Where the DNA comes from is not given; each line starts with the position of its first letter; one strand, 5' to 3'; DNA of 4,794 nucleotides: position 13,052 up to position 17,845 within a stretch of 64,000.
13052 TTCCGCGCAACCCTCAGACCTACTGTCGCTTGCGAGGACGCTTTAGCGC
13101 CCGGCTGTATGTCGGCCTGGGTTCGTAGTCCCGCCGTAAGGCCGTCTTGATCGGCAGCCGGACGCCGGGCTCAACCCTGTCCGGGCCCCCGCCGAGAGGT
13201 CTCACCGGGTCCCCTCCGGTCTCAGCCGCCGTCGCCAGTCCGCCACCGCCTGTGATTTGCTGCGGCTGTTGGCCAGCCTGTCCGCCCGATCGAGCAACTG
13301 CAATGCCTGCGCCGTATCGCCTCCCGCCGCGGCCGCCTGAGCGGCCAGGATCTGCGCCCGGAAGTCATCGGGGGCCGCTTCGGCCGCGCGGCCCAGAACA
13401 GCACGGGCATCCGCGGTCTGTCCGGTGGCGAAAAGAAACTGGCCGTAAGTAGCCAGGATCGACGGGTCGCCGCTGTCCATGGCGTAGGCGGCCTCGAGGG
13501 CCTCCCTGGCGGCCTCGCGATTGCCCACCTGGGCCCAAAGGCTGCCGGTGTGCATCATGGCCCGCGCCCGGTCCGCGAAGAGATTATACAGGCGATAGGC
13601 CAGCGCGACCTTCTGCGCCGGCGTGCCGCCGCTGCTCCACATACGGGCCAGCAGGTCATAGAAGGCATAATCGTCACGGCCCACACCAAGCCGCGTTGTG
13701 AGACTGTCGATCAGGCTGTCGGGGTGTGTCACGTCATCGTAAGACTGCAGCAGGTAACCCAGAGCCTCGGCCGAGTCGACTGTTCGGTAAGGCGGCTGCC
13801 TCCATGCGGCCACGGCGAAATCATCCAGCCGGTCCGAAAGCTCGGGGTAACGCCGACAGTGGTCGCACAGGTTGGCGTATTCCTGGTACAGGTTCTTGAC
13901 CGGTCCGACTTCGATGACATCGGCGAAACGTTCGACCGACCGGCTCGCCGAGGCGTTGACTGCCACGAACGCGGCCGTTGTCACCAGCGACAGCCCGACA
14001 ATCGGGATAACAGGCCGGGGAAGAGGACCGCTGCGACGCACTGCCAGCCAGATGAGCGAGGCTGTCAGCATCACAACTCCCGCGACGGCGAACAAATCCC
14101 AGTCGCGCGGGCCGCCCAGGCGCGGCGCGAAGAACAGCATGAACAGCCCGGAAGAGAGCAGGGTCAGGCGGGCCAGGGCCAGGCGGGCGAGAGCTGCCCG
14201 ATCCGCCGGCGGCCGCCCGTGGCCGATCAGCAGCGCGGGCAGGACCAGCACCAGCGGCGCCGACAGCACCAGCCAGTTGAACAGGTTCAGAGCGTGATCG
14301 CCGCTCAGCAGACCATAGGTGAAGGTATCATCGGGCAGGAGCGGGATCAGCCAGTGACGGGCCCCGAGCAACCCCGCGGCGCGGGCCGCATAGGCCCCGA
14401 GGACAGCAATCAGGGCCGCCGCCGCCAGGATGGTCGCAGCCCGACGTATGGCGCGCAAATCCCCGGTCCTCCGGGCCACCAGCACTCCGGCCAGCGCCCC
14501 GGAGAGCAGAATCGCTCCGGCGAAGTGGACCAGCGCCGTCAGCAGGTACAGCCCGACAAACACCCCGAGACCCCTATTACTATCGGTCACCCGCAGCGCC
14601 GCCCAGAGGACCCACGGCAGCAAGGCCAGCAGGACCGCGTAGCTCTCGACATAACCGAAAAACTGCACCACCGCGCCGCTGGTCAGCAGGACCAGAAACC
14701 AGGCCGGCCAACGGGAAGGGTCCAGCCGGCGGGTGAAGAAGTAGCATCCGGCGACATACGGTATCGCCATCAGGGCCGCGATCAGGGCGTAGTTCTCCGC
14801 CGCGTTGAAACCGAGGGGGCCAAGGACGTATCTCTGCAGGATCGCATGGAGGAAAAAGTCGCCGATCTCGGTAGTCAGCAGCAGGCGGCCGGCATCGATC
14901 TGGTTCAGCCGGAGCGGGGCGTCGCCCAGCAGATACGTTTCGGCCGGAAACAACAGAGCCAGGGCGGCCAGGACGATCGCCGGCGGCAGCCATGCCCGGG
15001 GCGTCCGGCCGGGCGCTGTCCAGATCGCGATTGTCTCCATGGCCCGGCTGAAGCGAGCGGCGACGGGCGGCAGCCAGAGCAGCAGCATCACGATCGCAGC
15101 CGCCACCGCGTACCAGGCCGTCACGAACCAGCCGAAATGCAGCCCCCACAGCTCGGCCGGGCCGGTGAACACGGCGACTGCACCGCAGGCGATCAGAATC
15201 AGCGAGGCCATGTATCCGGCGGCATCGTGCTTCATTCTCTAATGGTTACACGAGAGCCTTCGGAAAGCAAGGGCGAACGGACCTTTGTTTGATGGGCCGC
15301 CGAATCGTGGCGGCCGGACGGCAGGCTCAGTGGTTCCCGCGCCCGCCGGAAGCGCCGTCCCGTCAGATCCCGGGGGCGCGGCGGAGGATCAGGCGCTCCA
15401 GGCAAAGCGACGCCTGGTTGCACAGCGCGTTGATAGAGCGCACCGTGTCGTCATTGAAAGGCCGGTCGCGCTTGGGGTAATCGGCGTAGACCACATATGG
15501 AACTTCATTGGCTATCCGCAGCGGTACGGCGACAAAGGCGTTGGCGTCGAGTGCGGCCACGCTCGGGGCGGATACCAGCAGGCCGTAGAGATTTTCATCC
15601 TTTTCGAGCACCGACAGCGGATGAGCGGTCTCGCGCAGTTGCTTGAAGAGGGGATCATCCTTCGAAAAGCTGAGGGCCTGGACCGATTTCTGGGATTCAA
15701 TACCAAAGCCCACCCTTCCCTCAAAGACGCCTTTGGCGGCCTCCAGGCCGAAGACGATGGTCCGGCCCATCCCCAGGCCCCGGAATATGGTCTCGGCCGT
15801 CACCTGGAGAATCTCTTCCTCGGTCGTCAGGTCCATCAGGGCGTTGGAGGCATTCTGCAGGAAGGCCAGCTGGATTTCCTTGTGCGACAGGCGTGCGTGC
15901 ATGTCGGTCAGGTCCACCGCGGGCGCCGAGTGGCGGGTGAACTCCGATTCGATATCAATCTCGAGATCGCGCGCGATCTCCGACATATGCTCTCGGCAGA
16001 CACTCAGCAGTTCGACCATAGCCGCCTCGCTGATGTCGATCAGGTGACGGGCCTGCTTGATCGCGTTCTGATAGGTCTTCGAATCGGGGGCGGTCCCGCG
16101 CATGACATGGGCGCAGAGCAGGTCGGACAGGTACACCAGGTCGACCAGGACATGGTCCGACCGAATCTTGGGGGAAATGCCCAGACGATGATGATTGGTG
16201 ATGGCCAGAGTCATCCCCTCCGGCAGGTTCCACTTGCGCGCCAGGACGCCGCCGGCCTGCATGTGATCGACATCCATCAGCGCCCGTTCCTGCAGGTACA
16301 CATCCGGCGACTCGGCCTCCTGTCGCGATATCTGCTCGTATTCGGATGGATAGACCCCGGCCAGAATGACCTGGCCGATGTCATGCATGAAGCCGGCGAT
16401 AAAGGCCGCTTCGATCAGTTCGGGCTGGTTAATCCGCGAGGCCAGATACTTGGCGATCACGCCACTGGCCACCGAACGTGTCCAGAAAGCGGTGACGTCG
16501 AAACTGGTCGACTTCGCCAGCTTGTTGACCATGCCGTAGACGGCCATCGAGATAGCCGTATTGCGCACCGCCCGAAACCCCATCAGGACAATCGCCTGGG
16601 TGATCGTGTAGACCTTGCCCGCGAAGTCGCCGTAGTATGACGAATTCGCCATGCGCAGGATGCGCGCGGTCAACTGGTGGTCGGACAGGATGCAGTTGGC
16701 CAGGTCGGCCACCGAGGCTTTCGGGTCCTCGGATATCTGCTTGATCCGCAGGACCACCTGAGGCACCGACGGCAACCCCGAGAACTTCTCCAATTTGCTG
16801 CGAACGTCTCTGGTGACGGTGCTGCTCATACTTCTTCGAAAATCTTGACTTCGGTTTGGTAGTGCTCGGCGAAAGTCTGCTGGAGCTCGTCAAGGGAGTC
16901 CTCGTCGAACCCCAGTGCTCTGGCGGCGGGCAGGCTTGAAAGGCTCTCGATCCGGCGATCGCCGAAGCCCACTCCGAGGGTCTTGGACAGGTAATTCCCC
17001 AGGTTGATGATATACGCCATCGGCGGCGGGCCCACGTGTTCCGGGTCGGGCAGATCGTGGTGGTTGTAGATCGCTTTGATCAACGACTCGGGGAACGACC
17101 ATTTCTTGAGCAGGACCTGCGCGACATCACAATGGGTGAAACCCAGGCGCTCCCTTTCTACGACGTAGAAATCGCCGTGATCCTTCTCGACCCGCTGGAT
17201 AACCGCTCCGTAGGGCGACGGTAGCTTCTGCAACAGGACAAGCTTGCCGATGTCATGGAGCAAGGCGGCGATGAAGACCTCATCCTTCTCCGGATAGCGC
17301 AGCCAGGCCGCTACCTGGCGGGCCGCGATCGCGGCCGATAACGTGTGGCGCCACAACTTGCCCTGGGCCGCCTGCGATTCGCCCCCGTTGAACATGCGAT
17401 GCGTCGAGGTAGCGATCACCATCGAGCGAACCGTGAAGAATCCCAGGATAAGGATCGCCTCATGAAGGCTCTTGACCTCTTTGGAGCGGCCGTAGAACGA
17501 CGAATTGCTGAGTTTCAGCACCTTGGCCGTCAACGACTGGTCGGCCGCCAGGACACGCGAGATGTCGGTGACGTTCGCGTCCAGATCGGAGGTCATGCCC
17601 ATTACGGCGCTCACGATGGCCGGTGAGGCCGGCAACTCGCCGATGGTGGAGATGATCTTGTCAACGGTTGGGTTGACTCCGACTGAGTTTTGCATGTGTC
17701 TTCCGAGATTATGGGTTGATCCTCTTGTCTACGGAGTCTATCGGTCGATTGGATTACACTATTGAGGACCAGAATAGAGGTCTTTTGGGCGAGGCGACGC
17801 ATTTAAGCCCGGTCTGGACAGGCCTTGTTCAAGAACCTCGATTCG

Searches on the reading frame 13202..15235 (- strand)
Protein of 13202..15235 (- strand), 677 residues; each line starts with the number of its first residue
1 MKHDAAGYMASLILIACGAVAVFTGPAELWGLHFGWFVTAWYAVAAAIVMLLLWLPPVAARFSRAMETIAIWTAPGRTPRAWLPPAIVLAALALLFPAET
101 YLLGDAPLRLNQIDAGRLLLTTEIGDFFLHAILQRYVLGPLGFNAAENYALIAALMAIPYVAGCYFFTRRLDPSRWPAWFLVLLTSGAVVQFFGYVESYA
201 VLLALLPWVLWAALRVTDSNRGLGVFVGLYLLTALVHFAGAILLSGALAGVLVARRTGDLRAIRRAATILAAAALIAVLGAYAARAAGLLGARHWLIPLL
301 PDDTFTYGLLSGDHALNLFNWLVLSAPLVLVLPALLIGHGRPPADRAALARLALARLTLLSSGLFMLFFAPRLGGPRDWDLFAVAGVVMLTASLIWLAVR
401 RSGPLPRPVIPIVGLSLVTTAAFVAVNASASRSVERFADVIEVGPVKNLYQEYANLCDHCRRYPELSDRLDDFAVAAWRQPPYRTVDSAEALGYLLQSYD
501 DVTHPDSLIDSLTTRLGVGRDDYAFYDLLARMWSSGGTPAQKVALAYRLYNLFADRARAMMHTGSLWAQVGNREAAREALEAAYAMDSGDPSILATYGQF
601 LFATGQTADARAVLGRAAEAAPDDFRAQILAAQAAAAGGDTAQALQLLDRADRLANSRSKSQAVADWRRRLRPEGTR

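Call 8: search_protein_families(library=pfam, proteins=[window:13202-15235:-], max_evalue=0.001)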
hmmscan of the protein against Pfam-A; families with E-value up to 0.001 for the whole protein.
window:13202-15235:- (677 aa): 6 families
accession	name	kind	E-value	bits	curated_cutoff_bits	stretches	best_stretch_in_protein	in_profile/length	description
PF14559.12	TPR_19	-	5.3e-10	39.9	25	1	571-633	5-67/68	Tetratricopeptide repeat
PF23914.1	TPR_CcmH_CycH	-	3.3e-08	34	42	1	557-656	50-152/158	Cytochrome c-type biogenesis protein H TPR domain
PF13428.12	TPR_14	-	1.5e-05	25.7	23.5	1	592-634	2-44/44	Tetratricopeptide repeat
PF13432.12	TPR_16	-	7.1e-05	23.6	32.7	1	601-656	7-62/65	Tetratricopeptide repeat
PF07719.23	TPR_2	-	0.00031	21.1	27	0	593-624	3-34/34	Tetratricopeptide repeat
PF12895.13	ANAPC3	-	0.00042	21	27.2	0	579-650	11-81/82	Anaphase-promoting complex, cyclosome, subunit 3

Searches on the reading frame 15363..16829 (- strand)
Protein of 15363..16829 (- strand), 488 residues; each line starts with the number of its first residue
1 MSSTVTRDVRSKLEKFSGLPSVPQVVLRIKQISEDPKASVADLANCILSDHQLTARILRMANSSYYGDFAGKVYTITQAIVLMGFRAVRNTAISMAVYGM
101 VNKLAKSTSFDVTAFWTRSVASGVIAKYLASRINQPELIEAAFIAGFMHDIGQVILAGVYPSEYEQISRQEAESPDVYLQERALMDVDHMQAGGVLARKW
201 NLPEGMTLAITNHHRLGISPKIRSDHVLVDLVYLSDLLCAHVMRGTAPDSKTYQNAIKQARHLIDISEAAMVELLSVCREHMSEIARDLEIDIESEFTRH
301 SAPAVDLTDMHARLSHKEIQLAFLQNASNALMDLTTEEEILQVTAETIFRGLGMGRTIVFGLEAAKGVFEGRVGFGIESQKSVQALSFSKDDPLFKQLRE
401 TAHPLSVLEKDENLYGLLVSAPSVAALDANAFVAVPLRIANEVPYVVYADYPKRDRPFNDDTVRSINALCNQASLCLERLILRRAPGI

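Call 8: search_protein_families(library=pfam, proteins=[window:15363-16829:-], max_evalue=0.001)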
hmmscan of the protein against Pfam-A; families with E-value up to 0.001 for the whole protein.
window:15363-16829:- (488 aa): 4 families
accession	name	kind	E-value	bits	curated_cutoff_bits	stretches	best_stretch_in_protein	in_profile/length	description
PF08668.18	HDOD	-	3e-54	183.9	22.9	1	19-215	1-195/196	HDOD domain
PF13492.12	GAF_3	-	2.1e-06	28.6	27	1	338-479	3-129/129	GAF domain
PF01590.32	GAF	-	4e-05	24.6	22.4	1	338-477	3-133/133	GAF domain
PF01966.28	HD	-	0.00066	20.4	22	0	117-236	3-111/116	HD domain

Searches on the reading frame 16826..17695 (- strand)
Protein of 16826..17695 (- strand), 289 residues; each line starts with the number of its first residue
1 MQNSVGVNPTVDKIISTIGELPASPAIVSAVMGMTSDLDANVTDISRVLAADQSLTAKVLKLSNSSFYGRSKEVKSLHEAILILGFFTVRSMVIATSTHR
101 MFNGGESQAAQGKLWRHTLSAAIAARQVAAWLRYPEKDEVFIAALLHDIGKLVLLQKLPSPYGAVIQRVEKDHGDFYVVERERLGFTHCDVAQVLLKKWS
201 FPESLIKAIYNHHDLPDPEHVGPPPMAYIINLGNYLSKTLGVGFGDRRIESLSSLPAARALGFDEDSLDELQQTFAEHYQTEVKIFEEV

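Call 8: search_protein_families(library=pfam, proteins=[window:16826-17695:-], max_evalue=0.001)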
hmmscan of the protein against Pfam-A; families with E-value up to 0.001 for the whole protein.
window:16826-17695:- (289 aa): 2 families
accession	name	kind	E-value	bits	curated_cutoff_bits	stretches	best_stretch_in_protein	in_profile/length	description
PF08668.18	HDOD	-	6.1e-57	192.7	22.9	1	21-214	1-195/196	HDOD domain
PF01966.28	HD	-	5e-07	30.5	22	1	115-218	2-91/116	HD domain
